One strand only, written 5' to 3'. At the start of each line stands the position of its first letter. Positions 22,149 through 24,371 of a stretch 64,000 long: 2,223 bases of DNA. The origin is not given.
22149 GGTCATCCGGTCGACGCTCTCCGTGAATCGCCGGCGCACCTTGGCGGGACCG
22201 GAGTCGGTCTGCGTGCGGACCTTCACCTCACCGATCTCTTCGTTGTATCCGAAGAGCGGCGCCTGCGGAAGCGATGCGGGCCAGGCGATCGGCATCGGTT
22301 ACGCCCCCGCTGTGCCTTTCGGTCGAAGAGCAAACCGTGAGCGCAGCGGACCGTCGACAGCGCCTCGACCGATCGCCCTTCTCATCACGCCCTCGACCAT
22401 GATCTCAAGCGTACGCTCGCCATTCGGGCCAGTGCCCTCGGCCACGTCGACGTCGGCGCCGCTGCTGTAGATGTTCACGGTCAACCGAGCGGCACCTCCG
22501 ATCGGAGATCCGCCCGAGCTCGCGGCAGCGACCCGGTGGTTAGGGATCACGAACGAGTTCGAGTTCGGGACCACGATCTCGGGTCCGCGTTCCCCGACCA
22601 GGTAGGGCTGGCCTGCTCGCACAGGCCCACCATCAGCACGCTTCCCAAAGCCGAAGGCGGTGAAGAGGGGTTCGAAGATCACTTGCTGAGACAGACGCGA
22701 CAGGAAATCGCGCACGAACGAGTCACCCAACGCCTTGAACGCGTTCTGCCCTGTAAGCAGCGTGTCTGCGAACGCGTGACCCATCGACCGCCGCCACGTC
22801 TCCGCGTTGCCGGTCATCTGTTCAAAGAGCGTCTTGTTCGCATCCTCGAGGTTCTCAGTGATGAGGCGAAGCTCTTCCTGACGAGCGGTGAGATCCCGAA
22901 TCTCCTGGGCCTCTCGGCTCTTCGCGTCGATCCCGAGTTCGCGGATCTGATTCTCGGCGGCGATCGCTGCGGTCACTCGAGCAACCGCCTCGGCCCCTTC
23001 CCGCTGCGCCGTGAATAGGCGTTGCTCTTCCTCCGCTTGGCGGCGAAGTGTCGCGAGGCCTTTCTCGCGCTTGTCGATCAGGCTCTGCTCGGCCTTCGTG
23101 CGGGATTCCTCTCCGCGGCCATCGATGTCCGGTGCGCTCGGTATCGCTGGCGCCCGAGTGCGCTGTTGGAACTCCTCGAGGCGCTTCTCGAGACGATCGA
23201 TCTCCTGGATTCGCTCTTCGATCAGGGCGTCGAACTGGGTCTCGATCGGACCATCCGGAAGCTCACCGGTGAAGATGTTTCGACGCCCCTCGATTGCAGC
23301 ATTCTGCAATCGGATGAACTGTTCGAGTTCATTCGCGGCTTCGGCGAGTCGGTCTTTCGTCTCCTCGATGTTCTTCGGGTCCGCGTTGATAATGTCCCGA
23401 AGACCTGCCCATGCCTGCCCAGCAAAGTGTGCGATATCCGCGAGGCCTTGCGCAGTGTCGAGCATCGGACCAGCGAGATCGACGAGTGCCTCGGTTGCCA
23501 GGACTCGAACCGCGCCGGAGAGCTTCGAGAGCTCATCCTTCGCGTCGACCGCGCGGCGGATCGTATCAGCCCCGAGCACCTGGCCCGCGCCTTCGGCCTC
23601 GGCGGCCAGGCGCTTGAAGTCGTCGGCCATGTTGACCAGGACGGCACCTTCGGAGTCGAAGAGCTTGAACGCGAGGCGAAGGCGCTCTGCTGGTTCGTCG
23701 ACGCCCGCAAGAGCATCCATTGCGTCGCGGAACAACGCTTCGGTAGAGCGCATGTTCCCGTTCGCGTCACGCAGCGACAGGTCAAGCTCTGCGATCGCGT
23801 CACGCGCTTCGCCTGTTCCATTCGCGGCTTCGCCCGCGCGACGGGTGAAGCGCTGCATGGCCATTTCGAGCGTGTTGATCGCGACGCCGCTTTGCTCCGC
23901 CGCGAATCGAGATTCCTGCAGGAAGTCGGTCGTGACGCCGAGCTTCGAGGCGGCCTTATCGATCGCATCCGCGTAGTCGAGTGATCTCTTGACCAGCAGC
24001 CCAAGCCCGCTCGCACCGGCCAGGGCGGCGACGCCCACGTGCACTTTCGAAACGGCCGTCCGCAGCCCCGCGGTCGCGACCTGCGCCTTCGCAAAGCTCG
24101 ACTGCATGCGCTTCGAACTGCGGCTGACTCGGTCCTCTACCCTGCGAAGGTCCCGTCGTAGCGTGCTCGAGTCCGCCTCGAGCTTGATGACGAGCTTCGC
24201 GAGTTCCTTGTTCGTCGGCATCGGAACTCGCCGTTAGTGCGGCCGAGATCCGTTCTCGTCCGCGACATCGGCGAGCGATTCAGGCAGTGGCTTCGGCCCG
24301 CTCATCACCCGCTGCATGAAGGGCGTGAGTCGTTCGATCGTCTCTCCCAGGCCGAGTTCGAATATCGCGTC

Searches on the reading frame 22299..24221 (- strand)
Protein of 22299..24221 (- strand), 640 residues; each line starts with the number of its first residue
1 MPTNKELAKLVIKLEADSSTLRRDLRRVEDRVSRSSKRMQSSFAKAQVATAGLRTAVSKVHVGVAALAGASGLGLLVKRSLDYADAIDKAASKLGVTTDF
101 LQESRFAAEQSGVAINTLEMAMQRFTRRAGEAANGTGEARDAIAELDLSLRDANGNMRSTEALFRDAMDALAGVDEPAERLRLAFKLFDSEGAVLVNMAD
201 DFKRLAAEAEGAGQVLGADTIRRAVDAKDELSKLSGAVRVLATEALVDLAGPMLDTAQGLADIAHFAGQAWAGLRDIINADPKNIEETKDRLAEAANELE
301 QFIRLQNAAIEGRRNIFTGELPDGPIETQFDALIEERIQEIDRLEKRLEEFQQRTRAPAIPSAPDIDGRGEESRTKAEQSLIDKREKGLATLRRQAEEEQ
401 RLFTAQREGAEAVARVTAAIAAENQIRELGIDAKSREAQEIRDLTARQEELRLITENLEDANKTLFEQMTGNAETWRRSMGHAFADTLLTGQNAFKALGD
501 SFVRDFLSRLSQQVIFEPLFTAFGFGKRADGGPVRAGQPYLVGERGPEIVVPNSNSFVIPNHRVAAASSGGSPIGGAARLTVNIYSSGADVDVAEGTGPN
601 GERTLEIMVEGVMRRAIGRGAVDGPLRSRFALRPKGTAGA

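Call 33: search_protein_families(library=pfam, proteins=[window:22299-24221:-], max_evalue=0.01)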
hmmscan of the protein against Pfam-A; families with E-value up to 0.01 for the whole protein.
window:22299-24221:- (640 aa): 2 families
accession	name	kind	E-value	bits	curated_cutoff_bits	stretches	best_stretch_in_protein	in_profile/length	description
PF10145.14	PhageMin_Tail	-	9e-05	22.9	33.2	1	100-188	124-200/201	Phage-related minor tail protein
PF09718.15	Tape_meas_lam_C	-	0.0017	18.9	23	0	457-519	13-75/76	Lambda phage tail tape-measure protein (Tape_meas_lam_C)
